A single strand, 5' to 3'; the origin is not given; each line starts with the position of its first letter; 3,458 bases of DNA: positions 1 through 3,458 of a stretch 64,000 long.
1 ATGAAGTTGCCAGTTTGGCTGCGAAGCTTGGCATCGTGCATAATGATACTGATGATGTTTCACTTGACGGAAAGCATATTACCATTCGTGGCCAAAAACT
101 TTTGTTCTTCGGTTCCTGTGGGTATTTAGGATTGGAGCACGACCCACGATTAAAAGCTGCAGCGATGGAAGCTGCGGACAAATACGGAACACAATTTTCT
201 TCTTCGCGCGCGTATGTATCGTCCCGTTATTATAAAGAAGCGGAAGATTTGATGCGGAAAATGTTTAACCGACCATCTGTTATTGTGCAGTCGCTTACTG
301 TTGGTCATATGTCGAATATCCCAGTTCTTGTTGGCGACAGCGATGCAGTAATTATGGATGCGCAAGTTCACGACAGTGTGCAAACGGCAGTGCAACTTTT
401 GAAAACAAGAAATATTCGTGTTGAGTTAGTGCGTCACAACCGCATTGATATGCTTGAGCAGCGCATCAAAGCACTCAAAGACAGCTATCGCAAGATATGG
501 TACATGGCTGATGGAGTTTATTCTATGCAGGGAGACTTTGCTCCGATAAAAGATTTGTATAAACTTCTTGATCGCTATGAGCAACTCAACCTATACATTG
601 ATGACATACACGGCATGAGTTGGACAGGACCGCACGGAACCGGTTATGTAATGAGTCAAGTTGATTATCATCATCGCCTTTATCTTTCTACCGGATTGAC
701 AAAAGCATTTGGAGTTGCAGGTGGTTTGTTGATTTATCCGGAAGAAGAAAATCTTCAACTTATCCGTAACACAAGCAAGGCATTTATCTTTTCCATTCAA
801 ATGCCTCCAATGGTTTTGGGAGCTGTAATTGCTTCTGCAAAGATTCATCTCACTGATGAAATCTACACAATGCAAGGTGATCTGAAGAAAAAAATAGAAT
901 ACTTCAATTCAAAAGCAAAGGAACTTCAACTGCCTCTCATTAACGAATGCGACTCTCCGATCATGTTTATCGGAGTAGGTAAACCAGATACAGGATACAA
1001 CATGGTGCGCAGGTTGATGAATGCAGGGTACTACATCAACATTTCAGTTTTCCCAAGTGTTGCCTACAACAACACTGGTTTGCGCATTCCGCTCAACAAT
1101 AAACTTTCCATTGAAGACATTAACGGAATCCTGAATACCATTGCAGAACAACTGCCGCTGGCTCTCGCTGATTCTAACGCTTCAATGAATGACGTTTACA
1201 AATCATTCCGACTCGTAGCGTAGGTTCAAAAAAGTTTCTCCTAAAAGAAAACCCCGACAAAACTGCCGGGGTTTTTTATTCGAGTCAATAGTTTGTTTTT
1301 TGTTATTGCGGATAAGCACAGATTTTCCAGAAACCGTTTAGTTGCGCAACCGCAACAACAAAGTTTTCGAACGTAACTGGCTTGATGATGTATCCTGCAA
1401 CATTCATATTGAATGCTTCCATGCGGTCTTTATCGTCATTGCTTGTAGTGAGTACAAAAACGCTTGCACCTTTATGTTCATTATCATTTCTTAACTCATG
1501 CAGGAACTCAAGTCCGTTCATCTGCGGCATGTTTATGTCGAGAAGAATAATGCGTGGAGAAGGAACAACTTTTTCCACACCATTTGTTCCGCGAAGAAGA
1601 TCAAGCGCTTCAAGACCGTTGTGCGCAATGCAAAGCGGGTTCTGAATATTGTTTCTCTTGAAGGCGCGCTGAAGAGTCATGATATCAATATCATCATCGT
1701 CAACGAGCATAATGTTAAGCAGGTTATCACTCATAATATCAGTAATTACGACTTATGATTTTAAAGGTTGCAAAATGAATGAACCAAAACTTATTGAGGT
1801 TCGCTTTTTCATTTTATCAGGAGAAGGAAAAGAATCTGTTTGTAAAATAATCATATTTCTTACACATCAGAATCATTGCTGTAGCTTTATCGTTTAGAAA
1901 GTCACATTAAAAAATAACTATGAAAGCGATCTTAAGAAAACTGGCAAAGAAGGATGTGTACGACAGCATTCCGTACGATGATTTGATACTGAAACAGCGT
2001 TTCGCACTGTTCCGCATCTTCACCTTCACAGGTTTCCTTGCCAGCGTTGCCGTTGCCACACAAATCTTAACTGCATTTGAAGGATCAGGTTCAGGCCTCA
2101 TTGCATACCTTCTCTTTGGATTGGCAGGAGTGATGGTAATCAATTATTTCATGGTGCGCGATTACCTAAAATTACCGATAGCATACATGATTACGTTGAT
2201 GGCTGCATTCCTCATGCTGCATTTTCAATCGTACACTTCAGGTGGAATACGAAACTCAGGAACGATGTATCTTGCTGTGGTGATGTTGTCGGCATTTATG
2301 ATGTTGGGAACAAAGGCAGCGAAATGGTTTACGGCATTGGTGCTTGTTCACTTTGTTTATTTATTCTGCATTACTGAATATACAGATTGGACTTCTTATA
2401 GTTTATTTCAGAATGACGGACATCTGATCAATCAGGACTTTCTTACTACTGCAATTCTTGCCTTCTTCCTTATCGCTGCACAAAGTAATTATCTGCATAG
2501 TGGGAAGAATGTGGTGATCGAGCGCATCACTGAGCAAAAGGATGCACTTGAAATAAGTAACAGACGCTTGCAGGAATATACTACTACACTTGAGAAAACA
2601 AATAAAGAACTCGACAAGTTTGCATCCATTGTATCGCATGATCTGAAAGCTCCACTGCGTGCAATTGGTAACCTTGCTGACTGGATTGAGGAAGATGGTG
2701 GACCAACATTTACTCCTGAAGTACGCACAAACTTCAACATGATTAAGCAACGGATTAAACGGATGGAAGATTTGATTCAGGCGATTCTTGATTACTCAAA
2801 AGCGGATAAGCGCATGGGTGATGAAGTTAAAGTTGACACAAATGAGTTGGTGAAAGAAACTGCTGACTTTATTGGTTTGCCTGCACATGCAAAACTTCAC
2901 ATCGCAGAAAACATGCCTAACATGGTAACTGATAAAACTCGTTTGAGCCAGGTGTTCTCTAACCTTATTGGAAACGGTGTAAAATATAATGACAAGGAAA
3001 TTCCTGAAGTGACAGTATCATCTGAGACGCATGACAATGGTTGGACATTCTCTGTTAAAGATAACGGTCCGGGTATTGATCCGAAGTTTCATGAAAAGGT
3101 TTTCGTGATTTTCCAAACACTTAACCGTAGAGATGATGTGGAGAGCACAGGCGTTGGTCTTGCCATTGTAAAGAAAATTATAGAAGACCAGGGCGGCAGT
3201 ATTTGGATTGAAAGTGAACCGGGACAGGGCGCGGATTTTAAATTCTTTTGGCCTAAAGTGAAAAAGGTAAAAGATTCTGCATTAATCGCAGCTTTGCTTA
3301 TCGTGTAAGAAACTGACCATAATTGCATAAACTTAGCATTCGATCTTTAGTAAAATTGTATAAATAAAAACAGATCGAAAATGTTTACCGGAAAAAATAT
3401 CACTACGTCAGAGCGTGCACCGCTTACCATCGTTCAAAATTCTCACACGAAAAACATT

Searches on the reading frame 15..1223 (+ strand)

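Call 15: search_protein_families(library=pfam, proteins=[window:15-1223:+], max_evalue=0.001)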
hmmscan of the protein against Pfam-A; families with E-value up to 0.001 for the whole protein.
window:15-1223:+ (402 aa): 1 family
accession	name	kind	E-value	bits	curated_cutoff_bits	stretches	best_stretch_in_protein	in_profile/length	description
PF00155.27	Aminotran_1_2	-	5.7e-22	78.8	19.7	1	32-358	6-344/361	Aminotransferase class I and II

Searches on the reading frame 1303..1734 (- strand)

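Call 15: search_protein_families(library=pfam, proteins=[window:1303-1734:-], max_evalue=0.001)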
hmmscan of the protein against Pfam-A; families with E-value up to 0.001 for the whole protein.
window:1303-1734:- (143 aa): 1 family
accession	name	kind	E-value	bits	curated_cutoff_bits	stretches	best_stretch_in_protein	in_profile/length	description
PF00072.30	Response_reg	-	7.1e-19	68.5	30.2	1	8-129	1-110/111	Response regulator receiver domain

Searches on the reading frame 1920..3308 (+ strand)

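Call 15: search_protein_families(library=pfam, proteins=[window:1920-3308:+], max_evalue=0.001)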
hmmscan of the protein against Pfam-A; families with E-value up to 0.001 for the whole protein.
window:1920-3308:+ (462 aa): 3 families
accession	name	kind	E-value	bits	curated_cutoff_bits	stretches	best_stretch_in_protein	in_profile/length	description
PF02518.31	HATPase_c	-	1.6e-26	93.3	26.4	1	338-446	2-109/111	Histidine kinase-, DNA gyrase B-, and HSP90-like ATPase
PF00512.31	HisKA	-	4.2e-11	43.2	26.9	1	231-296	2-64/66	His Kinase A (phospho-acceptor) domain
PF14501.12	HATPase_c_5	-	0.00052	20.3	22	0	342-433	6-91/102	GHKL domain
